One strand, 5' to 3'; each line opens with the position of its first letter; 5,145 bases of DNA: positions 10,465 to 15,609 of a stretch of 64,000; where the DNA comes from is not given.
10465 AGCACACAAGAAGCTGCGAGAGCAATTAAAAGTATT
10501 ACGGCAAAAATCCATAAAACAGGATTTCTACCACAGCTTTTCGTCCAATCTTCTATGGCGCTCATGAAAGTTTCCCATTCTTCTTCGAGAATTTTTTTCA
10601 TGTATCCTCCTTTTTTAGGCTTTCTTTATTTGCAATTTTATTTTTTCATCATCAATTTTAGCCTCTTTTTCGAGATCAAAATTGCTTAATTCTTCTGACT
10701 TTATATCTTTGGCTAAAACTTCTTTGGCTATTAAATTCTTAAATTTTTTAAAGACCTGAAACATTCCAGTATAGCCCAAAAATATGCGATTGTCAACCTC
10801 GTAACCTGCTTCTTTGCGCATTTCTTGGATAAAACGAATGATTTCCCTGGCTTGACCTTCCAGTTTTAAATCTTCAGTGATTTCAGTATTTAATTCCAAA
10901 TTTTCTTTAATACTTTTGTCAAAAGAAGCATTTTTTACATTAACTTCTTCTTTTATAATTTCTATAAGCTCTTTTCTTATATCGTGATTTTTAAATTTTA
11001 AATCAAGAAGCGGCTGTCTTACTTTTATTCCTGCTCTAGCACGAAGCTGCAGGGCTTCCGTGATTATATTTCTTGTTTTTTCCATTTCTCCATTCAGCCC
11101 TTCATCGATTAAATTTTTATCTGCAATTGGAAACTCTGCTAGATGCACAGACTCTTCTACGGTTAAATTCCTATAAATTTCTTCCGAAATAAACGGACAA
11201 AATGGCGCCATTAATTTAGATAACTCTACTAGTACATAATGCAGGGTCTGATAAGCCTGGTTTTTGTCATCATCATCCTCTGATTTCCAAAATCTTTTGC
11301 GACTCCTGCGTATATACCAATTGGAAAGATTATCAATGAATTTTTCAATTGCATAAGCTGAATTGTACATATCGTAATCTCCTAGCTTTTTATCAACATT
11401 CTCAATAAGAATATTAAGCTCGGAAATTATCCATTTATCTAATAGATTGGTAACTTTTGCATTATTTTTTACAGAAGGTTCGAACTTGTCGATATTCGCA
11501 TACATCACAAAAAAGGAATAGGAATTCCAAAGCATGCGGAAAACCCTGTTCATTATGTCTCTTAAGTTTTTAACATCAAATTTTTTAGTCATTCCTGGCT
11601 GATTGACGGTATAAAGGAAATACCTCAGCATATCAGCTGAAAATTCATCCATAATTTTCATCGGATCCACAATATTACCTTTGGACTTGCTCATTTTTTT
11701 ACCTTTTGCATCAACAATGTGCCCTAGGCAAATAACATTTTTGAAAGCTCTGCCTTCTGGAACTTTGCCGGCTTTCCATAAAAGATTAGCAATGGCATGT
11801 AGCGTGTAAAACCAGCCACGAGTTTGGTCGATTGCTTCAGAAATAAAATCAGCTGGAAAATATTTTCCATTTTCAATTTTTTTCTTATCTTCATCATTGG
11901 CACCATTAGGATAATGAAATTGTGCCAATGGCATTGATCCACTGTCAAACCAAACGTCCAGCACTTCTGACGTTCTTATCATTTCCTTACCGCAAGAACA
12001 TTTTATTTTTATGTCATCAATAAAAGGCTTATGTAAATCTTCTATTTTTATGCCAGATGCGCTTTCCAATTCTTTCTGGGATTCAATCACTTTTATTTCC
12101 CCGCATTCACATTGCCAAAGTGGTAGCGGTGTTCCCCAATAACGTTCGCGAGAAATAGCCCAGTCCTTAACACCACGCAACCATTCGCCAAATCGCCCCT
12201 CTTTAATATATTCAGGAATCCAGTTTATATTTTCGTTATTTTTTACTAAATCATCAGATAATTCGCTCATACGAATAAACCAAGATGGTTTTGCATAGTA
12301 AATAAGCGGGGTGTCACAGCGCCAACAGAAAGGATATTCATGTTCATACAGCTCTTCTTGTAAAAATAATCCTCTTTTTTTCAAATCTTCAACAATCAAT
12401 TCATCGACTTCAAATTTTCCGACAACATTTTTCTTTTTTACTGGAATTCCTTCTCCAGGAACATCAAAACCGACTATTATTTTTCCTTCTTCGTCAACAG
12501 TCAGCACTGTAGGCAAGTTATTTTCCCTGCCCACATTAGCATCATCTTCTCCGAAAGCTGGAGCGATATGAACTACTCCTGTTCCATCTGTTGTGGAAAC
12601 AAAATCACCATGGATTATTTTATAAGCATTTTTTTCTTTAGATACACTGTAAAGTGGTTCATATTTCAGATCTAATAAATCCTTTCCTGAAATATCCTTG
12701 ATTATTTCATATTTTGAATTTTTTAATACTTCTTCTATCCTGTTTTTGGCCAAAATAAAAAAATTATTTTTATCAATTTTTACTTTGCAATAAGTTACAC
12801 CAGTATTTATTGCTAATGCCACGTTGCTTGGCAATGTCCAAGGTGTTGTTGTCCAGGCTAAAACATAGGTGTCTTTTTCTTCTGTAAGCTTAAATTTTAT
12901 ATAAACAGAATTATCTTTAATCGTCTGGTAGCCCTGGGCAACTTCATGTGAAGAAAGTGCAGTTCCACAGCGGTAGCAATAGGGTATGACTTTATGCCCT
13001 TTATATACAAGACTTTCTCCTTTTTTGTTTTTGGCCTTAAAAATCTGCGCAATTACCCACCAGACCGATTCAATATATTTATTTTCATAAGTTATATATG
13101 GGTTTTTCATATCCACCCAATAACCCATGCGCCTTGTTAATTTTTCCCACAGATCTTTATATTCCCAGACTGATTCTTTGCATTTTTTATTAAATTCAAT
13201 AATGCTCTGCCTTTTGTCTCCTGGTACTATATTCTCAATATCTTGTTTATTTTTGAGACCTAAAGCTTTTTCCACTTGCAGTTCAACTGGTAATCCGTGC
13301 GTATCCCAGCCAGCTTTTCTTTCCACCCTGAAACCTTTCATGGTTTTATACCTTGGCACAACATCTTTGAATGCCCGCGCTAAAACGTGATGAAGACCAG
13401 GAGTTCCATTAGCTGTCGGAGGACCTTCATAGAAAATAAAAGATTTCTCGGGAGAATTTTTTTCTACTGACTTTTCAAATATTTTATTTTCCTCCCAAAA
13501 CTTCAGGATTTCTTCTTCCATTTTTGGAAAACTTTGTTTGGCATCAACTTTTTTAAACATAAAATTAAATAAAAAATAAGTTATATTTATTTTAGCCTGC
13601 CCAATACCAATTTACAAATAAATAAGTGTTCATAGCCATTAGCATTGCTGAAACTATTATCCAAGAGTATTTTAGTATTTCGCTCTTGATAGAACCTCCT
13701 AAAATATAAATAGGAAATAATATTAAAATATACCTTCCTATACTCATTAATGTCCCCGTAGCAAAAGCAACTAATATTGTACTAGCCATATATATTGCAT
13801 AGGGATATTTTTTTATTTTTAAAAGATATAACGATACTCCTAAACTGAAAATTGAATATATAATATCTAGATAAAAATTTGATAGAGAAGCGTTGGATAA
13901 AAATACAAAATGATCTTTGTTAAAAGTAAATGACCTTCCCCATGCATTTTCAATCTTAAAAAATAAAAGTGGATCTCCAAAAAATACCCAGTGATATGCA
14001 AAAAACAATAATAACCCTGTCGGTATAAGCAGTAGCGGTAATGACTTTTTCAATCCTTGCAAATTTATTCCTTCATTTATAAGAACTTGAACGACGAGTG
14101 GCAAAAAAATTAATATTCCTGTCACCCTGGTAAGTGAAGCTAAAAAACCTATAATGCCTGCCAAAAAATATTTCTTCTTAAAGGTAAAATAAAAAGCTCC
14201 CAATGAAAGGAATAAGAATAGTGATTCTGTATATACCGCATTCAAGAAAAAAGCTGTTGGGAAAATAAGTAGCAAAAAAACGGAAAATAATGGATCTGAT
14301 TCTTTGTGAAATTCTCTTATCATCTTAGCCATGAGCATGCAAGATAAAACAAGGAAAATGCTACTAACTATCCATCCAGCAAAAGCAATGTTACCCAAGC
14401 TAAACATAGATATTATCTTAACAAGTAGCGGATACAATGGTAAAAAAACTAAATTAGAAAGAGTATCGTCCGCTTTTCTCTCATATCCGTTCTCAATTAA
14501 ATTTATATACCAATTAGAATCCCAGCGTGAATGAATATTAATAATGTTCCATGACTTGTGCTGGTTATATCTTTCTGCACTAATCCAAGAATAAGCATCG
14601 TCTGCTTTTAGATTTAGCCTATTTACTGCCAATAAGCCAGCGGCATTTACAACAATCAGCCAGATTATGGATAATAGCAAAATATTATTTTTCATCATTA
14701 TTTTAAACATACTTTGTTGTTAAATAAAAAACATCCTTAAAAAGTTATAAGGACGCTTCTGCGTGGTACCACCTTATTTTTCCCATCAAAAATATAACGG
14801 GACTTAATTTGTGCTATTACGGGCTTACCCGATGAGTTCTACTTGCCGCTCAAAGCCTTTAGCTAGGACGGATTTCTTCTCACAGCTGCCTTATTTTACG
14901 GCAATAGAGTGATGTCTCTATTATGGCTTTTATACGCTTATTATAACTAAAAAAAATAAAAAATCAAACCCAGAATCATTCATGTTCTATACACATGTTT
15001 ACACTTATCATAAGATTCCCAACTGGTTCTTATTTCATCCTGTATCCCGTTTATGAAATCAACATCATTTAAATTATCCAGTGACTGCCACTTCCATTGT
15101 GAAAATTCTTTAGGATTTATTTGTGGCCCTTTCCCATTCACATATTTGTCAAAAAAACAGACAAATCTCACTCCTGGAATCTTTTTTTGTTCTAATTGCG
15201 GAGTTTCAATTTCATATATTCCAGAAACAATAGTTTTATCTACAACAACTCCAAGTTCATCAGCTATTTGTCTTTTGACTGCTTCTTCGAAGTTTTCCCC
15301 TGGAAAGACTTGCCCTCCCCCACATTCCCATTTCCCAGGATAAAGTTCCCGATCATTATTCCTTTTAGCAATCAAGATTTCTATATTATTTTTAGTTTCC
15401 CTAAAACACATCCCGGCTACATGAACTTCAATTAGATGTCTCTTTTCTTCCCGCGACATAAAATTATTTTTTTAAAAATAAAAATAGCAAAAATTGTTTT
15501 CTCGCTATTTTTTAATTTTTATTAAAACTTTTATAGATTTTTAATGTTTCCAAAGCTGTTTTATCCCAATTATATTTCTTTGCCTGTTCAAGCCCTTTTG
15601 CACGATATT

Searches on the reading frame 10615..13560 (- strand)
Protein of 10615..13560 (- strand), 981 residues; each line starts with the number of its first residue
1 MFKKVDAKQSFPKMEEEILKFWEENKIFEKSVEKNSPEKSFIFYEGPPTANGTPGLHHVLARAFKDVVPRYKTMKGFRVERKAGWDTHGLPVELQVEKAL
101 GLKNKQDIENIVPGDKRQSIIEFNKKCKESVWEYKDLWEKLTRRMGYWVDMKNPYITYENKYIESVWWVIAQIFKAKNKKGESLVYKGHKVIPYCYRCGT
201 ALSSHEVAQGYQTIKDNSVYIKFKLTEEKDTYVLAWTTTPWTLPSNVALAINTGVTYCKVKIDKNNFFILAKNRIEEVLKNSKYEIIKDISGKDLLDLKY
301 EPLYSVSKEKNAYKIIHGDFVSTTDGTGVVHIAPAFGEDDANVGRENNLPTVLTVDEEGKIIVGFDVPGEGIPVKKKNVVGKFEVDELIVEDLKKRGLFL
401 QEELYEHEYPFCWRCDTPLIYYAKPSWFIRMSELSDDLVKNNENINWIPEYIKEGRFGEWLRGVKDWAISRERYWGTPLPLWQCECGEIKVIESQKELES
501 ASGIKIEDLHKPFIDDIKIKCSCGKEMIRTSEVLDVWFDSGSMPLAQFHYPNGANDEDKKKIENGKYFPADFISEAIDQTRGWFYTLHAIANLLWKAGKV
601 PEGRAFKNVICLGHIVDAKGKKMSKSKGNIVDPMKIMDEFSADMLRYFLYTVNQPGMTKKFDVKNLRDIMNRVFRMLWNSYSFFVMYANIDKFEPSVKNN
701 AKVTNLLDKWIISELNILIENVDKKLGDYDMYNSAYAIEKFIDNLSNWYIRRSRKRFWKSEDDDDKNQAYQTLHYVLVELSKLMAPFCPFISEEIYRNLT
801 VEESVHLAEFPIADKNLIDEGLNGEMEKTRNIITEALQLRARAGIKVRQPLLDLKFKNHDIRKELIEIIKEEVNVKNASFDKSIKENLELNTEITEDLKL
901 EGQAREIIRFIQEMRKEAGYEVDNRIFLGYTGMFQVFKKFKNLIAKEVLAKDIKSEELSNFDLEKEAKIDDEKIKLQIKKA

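Call 20: search_protein_families(library=pfam, proteins=[window:10615-13560:-], max_evalue=0.001)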
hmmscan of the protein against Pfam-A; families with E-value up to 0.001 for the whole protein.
window:10615-13560:- (981 aa): 5 families
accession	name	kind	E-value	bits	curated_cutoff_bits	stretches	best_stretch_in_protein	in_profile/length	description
PF00133.28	tRNA-synt_1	-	8.2e-115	384.3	22.7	1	18-651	2-404/414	tRNA synthetases class I (I, L, M and V)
PF08264.19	Anticodon_1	-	2.4e-33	115.5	25.1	1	708-851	1-144/148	Anticodon-binding domain of tRNA ligase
PF19302.4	DUF5915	-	7.5e-20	71.7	27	1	826-980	42-194/195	Domain of unknown function (DUF5915)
PF09334.17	tRNA-synt_1g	-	2.8e-18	66.3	20.1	1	595-672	300-377/391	tRNA synthetases class I (M)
PF01921.24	tRNA-synt_1f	-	2.3e-05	24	27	1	615-671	275-330/360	tRNA synthetases class I (K)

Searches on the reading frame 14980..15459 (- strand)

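Call 44: search_protein_families(library=pfam, proteins=[window:14980-15459:-], max_evalue=0.01)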
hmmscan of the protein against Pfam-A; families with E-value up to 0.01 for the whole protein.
window:14980-15459:- (159 aa): 2 families
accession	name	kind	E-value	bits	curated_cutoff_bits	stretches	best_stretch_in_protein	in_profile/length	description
PF00293.34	NUDIX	-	1.5e-13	51.3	21.1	1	16-130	7-118/134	NUDIX domain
PF14815.12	NUDIX_4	-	0.0055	16.9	35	0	26-74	10-54/113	NUDIX domain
